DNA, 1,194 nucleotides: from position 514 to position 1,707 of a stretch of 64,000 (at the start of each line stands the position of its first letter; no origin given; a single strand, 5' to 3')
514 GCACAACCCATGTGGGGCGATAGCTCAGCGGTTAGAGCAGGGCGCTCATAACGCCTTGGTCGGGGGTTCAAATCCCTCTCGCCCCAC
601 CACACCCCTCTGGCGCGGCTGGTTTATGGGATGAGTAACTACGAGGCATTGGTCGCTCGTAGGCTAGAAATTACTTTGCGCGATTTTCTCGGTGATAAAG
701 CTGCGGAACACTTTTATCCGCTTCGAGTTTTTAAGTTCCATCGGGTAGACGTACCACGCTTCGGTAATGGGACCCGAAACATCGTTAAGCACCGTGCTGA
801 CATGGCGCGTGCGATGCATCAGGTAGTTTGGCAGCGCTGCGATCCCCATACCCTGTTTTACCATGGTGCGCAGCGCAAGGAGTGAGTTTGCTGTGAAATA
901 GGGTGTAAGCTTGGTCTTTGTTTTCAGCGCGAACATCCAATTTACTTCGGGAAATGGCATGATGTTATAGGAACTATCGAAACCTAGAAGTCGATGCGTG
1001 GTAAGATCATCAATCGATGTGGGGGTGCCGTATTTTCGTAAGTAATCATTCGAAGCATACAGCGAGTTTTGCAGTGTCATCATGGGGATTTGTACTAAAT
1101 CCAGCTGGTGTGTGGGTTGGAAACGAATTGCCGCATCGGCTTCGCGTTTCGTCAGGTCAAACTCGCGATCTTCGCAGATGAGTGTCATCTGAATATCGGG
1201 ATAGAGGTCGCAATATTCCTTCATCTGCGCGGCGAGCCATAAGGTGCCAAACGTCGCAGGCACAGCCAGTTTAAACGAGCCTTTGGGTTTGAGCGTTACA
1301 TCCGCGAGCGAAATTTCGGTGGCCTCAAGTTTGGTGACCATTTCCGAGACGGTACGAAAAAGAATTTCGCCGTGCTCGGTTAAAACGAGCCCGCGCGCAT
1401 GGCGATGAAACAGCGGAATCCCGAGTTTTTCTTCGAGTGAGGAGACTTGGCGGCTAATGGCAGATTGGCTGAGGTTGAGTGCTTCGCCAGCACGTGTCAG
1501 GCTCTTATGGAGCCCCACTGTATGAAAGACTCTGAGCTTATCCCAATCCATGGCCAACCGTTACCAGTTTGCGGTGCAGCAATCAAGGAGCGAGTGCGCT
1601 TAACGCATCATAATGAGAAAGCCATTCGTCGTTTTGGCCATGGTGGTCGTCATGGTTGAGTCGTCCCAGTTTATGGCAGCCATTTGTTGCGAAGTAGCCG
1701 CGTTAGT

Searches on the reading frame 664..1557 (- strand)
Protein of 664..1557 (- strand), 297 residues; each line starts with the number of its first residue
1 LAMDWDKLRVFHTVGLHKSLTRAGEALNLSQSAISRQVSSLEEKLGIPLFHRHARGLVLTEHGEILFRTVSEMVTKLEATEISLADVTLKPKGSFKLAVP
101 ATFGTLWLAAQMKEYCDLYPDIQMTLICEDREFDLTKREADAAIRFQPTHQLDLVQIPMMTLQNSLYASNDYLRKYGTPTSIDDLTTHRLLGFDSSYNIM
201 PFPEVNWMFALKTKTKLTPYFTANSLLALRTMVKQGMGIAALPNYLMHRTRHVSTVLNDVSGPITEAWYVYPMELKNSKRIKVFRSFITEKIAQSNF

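Call 3: search_protein_families(library=pfam, proteins=[window:664-1557:-], max_evalue=0.01)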
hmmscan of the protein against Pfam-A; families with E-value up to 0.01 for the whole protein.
window:664-1557:- (297 aa): 3 families
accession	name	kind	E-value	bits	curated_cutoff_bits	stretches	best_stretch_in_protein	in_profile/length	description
PF03466.25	LysR_substrate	-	5.8e-29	101.4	28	1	91-291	4-207/209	LysR substrate binding domain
PF00126.33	HTH_1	-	6.8e-22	77.6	26.6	1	5-64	1-60/60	Bacterial regulatory helix-turn-helix protein, lysR family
PF25213.1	HVO_A0261_N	-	0.0023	18.2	35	1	25-80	32-84/86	HVO_A0261 N-terminal domain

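Call 4: search_protein_families(library=ncbifam, proteins=[window:664-1557:-], max_evalue=0.01)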
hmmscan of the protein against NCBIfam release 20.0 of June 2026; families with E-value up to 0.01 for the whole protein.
window:664-1557:- (297 aa): 57 families (the best 25 are shown)
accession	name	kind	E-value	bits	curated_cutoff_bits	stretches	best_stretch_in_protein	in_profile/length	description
NF040888.1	trans_reg_YafC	equivalog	2.2e-48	164.6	470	1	2-291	2-292/293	DNA-binding transcriptional regulator YafC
NF008352.0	PRK11139.1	subfamily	1.1e-36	126.6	288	1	7-295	10-295/305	transcriptional regulator GcvA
NF008416.0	PRK11242.1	equivalog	1.1e-30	107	277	1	7-266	5-265/300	transcriptional regulator CynR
TIGR03418.1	chol_sulf_TF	equivalog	1.4e-30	106.3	324.8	1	4-287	2-287/291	choline sulfate utilization transcriptional regulator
NF007491.0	PRK10086.1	equivalog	5.8e-29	100.9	316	1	6-294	20-311/313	DNA-binding transcriptional regulator DsdC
NF011573.0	PRK14997.1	equivalog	2.7e-26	92.4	380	1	6-254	7-255/303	LysR family transcriptional regulator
NF007315.1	PRK09801.1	equivalog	2.3e-25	89.2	398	1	8-293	11-297/301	L-tartrate utilization transcriptional activator TtdR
NF040786.1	LysR_Sec_metab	equivalog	9.3e-25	87.2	250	1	3-161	1-162/298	selenium metabolism-associated LysR family transcriptional regulator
NF047520.1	trans_act_CidR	equivalog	5e-24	85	415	1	3-251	1-249/292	cidABC operon transcriptional activator CidR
NF041130.1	PenR_Burk_TF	exception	1.9e-22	79.8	625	1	6-293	11-290/292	beta-lactamase transcriptional regulator PenR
NF053705.1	TransRegGltCGpos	equivalog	3.9e-22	78.8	350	1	3-289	1-290/300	glutamate biosynthesis transcriptional regulator GltC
TIGR03339.1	phn_lysR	subfamily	9.8e-22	77.5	341.1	1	7-147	1-141/279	aminoethylphosphonate catabolism associated LysR family transcriptional regulator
TIGR02036.1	dsdC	equivalog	1.2e-20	73.7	352.4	1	6-193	11-196/302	DNA-binding transcriptional regulator DsdC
NF007917.1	PRK10632.1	equivalog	4.6e-20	72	425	1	8-244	7-241/303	HTH-type transcriptional activator AaeR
NF058504.1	TransRegCcpCBac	equivalog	1.1e-19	70.9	400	1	5-253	3-246/287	transcriptional regulator CcpC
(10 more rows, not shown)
